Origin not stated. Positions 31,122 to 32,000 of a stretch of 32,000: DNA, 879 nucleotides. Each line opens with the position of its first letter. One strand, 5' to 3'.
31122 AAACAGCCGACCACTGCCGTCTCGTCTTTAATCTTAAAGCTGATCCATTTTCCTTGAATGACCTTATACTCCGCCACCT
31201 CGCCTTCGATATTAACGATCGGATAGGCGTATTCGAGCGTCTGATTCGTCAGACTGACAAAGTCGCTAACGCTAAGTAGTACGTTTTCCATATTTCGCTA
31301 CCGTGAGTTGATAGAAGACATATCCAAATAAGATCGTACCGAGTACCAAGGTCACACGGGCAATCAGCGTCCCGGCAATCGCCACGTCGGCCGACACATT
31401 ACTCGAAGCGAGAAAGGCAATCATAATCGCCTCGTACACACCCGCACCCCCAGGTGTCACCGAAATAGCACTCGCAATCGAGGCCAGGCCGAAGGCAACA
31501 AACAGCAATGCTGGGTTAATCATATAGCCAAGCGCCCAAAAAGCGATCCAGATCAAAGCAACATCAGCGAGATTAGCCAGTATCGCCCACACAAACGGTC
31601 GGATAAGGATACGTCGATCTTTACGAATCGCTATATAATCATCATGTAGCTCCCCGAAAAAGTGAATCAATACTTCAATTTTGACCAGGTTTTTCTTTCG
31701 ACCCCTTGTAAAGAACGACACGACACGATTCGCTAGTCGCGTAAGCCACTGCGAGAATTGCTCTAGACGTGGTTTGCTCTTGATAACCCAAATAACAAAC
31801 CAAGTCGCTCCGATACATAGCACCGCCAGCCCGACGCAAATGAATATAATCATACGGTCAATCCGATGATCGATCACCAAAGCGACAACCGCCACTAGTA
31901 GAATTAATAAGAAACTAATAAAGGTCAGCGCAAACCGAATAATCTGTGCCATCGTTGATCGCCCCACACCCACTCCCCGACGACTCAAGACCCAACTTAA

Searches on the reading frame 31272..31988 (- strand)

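Call 8: search_protein_families(library=pfam, proteins=[window:31272-31988:-], max_evalue=0.001)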
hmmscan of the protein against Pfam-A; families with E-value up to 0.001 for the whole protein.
window:31272-31988:- (238 aa): 1 family
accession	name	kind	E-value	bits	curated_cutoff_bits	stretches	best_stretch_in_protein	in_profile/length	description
PF03706.18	LPG_synthase_TM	-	1.8e-23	83.9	33.4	1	3-222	100-302/302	Lysylphosphatidylglycerol synthase TM region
